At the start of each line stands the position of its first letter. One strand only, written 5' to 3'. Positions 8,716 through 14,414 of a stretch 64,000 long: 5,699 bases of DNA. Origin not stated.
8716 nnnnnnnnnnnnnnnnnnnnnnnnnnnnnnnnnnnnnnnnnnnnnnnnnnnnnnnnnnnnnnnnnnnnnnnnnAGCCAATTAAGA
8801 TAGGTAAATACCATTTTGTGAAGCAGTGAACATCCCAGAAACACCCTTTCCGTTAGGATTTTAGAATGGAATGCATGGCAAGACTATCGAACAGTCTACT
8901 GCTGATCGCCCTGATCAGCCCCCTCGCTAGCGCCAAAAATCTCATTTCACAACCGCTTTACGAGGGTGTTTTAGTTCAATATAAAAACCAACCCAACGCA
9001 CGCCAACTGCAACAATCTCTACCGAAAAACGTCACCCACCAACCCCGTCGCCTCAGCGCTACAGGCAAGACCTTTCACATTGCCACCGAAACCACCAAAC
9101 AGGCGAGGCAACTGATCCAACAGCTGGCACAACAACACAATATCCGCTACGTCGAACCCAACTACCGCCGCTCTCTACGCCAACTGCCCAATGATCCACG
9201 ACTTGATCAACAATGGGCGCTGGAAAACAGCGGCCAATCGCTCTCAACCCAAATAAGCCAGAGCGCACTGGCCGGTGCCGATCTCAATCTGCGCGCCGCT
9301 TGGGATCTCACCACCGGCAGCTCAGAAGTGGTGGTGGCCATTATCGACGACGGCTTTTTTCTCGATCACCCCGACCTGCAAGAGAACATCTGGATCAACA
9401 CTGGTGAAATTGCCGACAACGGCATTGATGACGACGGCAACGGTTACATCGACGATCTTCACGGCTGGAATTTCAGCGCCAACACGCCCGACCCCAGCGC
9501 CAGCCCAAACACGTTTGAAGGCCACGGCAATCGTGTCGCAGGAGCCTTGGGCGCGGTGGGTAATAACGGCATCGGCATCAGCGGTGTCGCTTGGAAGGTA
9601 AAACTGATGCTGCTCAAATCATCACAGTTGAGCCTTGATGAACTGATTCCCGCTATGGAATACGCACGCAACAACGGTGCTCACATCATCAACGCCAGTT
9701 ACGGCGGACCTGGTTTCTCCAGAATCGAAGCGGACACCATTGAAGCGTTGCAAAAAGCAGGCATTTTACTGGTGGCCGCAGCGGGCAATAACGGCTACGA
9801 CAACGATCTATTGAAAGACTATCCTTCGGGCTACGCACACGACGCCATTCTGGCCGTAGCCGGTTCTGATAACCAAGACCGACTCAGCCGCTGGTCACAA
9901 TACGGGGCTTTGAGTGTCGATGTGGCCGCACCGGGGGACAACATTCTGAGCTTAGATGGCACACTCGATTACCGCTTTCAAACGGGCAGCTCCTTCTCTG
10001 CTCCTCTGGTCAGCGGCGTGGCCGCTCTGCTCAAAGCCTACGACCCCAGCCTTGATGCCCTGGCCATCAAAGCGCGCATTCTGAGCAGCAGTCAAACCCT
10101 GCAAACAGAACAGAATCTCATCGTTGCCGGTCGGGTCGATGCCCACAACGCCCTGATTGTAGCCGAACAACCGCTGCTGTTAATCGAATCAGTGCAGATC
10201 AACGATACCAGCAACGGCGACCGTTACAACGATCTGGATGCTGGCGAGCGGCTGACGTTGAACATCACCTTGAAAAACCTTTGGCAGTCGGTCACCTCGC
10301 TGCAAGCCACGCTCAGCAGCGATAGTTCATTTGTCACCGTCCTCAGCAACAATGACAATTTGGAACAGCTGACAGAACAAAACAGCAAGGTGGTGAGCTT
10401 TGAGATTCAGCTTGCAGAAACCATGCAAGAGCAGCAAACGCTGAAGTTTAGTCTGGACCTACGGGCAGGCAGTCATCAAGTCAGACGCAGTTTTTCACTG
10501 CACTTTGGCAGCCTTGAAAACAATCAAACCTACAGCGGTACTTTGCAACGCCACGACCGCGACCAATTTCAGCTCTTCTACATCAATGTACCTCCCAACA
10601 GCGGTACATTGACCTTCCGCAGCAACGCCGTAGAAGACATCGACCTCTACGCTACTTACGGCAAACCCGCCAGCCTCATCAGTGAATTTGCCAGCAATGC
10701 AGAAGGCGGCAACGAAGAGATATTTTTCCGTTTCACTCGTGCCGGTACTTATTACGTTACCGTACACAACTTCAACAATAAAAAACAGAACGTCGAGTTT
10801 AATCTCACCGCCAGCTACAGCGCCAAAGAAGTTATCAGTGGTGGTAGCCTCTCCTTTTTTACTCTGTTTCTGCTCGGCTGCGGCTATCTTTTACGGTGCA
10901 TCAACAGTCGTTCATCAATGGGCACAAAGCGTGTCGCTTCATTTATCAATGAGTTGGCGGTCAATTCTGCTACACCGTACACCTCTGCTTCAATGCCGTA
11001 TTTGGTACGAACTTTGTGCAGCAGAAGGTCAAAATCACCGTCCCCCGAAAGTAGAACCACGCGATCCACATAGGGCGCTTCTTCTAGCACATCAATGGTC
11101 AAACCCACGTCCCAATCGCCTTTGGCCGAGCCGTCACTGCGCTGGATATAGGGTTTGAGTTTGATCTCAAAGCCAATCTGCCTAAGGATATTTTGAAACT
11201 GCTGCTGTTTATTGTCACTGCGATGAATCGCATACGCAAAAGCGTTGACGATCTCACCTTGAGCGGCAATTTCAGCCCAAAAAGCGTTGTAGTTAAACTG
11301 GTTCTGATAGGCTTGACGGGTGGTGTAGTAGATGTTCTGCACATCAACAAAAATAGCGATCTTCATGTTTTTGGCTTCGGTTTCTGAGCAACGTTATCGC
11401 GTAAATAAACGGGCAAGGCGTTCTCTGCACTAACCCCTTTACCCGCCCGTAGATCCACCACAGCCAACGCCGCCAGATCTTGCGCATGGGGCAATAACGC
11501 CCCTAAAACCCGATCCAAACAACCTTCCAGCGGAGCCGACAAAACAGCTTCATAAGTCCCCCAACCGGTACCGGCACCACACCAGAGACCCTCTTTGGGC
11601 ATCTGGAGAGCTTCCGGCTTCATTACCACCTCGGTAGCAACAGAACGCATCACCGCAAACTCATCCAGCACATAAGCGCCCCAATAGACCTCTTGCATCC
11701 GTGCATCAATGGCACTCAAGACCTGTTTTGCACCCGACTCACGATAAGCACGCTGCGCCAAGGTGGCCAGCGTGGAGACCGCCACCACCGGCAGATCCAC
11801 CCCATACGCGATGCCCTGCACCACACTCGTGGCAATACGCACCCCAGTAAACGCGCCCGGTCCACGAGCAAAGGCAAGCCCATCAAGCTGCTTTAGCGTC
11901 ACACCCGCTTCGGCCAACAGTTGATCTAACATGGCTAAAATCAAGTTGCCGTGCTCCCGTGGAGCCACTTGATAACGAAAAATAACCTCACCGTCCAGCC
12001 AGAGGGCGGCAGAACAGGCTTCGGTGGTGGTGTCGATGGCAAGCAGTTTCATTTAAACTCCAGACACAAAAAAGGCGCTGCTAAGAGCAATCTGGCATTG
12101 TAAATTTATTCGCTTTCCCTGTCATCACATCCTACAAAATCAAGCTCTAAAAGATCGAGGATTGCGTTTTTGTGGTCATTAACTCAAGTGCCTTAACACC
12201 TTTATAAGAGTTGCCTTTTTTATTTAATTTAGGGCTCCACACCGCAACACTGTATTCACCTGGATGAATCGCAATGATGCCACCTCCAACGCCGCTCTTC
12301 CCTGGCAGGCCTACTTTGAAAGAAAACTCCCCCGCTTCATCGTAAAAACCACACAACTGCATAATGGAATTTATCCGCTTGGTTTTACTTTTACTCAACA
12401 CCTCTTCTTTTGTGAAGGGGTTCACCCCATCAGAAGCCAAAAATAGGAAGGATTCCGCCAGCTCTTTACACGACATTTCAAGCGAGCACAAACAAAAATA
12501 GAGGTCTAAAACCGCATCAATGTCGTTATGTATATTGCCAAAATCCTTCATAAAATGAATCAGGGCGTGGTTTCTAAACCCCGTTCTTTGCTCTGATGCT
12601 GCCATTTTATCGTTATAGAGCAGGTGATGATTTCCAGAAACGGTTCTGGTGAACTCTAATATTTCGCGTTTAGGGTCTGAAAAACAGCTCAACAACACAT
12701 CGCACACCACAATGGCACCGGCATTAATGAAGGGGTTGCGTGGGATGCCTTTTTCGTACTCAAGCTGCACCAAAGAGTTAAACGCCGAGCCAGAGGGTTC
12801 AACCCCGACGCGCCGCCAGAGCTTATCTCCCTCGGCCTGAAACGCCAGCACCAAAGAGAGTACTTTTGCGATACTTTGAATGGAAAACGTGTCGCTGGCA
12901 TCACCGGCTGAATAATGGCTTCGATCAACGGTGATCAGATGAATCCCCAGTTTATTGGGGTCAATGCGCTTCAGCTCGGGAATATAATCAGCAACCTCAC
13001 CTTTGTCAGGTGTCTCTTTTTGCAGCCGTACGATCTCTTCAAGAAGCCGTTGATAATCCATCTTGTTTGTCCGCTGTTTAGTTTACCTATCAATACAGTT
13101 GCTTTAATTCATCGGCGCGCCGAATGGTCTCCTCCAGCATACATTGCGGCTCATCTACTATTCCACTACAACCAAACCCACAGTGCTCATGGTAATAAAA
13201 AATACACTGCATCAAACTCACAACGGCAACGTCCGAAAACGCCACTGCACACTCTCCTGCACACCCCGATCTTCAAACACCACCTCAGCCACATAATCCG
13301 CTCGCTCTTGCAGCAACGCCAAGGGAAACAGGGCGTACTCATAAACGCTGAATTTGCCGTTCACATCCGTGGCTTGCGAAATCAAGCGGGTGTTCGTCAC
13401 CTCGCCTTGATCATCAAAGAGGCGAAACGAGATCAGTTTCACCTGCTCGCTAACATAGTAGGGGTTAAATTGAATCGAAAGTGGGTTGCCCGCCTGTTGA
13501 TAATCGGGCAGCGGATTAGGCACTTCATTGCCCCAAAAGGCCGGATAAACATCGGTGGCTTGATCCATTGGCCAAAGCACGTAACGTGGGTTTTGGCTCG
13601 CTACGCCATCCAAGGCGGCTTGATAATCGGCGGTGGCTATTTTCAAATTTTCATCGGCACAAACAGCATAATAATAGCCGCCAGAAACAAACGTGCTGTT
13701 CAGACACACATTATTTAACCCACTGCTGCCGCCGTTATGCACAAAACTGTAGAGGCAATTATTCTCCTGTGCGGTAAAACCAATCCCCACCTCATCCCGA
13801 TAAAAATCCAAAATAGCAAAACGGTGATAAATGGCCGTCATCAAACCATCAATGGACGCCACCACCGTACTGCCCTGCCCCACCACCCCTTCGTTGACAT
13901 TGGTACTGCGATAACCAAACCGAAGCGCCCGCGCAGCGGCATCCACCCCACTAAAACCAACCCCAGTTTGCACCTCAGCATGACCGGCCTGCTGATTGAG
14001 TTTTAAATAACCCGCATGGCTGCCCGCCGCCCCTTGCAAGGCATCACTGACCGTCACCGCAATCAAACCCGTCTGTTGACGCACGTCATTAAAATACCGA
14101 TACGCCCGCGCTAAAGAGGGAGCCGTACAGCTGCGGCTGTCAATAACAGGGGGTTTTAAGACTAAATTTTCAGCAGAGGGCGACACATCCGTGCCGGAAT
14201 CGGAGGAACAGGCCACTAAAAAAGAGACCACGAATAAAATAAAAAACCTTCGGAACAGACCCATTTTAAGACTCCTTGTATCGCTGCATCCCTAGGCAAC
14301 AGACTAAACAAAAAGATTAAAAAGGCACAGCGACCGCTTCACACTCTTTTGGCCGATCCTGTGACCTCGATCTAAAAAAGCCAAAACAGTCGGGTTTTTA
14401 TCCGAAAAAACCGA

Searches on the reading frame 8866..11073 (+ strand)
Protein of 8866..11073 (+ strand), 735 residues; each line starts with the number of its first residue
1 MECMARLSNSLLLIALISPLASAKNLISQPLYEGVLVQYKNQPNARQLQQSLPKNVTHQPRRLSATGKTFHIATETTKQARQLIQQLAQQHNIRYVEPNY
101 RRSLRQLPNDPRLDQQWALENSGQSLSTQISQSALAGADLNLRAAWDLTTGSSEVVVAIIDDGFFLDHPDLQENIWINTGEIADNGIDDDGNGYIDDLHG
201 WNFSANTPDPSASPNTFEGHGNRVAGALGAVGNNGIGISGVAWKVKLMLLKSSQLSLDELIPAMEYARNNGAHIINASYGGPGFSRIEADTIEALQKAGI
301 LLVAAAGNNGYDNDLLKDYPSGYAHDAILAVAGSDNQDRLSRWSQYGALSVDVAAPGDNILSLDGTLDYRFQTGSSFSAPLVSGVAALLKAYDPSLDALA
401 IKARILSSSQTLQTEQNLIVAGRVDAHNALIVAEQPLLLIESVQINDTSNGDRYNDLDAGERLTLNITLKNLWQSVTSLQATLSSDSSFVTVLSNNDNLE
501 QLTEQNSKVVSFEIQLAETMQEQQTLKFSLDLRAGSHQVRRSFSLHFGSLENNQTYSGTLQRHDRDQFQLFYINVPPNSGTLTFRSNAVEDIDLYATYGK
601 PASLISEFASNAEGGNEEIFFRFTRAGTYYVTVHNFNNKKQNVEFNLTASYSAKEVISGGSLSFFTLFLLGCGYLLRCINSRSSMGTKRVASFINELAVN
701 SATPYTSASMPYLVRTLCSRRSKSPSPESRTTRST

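Call 67: search_protein_families(library=pfam, proteins=[window:8866-11073:+], max_evalue=0.00001)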
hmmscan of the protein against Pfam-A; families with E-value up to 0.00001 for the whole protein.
window:8866-11073:+ (735 aa): 2 families
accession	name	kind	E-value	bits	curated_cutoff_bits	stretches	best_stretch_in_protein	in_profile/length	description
PF00082.27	Peptidase_S8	-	3.3e-45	155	21.8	1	153-413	2-277/288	Subtilase family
PF04151.21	PPC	-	1.7e-06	29.3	25.9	1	569-634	3-69/70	Bacterial pre-peptidase C-terminal domain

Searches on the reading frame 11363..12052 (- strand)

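Call 67: search_protein_families(library=pfam, proteins=[window:11363-12052:-], max_evalue=0.00001)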
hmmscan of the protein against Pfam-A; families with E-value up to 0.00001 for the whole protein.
window:11363-12052:- (229 aa): 1 family
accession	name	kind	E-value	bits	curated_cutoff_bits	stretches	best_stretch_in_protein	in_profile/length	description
PF00814.31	TsaD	-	3e-27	96.4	24.8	1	29-150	24-148/264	tRNA N6-adenosine threonylcarbamoyltransferase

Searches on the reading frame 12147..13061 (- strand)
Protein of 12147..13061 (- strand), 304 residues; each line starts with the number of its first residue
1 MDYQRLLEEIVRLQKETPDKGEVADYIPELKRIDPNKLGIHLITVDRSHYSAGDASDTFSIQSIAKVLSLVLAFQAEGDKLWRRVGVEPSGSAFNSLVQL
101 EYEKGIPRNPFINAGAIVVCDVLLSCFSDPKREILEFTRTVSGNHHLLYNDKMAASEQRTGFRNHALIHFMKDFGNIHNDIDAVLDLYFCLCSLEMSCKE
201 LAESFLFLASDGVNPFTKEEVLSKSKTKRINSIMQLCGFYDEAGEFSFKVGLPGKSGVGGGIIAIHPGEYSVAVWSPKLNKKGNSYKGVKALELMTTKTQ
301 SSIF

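Call 67: search_protein_families(library=pfam, proteins=[window:12147-13061:-], max_evalue=0.00001)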
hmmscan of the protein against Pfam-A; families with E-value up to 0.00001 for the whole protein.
window:12147-13061:- (304 aa): 1 family
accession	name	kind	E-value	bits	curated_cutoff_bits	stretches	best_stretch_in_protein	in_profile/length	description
PF04960.20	Glutaminase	-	8.2e-116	386.6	27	1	21-304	1-286/286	Glutaminase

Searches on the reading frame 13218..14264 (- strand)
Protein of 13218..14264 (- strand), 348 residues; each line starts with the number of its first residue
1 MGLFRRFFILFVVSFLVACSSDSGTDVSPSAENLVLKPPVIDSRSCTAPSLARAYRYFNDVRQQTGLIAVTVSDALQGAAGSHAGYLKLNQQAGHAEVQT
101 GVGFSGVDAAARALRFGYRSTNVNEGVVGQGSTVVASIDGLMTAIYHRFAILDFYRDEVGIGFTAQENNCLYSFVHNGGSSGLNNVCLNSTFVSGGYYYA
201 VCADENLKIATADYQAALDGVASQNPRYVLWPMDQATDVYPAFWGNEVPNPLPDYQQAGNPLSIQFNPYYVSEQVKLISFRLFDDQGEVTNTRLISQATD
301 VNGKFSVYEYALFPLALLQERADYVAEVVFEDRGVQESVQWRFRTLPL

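Call 67: search_protein_families(library=pfam, proteins=[window:13218-14264:-], max_evalue=0.00001)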
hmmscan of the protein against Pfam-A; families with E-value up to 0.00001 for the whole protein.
window:13218-14264:- (348 aa): 1 family
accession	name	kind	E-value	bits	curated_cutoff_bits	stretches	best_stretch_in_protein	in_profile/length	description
PF00188.32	CAP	-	7.8e-07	30.4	21.1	1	56-170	2-109/117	Cysteine-rich secretory protein family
